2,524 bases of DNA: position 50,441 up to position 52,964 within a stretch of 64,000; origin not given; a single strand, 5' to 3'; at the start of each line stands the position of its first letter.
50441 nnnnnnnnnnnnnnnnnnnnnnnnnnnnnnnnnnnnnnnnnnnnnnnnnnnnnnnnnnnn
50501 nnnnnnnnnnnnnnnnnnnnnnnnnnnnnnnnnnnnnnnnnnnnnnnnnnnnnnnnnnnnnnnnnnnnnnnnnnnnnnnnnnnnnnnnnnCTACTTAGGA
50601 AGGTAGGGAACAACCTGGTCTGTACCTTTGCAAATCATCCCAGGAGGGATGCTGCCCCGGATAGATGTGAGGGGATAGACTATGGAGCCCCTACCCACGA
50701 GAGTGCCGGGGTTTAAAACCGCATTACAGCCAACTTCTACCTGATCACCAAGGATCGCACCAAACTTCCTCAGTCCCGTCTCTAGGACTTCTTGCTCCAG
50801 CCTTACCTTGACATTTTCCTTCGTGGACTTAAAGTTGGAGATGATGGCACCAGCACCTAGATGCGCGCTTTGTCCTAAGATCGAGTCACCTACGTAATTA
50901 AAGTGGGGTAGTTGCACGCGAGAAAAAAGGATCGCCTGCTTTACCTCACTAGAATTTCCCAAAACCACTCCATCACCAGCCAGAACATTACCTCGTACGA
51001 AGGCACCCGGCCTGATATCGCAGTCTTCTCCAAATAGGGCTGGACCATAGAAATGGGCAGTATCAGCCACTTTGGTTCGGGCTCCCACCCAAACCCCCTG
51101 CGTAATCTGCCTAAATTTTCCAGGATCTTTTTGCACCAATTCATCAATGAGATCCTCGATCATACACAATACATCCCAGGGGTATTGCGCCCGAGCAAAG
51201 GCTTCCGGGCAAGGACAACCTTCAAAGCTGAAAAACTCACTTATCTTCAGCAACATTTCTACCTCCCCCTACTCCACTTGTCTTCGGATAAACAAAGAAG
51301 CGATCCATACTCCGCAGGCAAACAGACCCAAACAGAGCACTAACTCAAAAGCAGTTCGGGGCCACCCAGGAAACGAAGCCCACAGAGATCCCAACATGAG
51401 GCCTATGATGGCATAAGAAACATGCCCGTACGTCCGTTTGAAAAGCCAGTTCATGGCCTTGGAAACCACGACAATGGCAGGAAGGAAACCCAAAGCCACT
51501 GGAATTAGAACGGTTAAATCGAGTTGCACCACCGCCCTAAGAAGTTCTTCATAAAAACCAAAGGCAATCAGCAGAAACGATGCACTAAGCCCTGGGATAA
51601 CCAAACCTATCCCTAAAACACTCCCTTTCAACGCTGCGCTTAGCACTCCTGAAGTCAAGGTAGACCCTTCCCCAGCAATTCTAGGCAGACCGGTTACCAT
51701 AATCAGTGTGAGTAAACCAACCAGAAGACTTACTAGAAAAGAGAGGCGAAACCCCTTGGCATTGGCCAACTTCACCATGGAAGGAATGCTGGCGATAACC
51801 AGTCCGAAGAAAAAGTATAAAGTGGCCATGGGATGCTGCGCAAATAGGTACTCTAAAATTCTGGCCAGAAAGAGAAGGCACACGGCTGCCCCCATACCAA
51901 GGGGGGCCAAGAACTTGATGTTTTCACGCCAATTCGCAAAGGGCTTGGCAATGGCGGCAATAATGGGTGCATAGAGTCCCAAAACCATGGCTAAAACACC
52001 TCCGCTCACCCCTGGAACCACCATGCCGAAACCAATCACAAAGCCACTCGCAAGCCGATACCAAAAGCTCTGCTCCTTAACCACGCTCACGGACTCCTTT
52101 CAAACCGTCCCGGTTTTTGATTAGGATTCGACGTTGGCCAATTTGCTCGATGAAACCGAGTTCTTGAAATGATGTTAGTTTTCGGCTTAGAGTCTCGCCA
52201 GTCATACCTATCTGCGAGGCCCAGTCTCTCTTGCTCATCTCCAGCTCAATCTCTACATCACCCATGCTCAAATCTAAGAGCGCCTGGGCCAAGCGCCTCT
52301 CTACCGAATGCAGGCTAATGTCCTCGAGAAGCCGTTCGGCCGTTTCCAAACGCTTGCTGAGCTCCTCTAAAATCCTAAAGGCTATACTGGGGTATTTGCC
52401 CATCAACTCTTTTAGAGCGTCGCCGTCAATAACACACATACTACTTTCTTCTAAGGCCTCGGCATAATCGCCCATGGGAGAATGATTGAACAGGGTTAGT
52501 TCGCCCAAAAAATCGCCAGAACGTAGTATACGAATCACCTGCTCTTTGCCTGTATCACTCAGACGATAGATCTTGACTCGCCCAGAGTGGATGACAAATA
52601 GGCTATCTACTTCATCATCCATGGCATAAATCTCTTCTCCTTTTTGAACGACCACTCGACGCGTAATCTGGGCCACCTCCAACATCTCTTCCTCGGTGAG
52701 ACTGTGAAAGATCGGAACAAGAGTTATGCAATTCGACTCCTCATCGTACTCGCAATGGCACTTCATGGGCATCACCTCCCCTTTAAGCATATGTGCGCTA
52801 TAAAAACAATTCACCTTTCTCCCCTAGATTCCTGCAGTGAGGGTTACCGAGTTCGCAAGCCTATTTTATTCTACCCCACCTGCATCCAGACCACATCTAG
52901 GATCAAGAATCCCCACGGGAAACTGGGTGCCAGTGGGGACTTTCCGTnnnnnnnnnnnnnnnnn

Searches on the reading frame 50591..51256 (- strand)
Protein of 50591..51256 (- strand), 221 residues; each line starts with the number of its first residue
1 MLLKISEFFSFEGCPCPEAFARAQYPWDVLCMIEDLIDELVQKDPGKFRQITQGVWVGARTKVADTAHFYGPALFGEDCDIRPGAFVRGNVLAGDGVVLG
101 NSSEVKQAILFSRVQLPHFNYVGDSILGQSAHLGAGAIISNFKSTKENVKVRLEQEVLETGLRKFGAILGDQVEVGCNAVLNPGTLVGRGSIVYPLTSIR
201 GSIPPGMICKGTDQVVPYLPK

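Call 43: search_protein_families(library=pfam, max_evalue=0.000001, proteins=[window:50591-51256:-])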
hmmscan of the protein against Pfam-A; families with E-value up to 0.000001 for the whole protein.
window:50591-51256:- (221 aa): 2 families
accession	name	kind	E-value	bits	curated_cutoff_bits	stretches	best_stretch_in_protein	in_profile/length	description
PF00132.30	Hexapep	-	4e-12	45.7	27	0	166-200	1-35/36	Bacterial transferase hexapeptide (six repeats)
PF25084.1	LbH_EIF2B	-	1.5e-08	35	54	0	55-151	4-99/105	EIF2B subunit epsilon LbH domain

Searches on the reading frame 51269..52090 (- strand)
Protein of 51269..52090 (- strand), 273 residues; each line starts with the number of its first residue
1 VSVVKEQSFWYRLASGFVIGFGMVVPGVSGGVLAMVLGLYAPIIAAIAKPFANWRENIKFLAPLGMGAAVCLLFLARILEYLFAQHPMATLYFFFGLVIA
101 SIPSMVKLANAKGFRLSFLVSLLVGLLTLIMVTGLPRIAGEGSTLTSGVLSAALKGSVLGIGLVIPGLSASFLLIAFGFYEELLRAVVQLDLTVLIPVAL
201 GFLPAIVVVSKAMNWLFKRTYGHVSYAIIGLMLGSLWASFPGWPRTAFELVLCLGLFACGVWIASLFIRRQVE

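Call 43: search_protein_families(library=pfam, max_evalue=0.000001, proteins=[window:51269-52090:-])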
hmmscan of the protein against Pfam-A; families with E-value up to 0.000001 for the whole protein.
window:51269-52090:- (273 aa): 1 family
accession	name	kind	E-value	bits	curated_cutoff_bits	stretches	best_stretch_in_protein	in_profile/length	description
PF04018.18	VCA0040-like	-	5.2e-45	154.4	26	2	19-245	1-233/246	Undecaprenyl phosphate translocase-like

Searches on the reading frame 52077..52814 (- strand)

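Call 43: search_protein_families(library=pfam, max_evalue=0.000001, proteins=[window:52077-52814:-])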
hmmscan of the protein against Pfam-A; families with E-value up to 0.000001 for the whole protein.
window:52077-52814:- (245 aa): 2 families
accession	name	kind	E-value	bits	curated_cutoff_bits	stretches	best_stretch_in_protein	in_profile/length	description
PF00027.35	cNMP_binding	-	3e-22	78.8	27.5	1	54-140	2-88/89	Cyclic nucleotide-binding domain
PF13545.12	HTH_Crp_2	-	9.1e-16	58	27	1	174-239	2-68/70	Crp-like helix-turn-helix domain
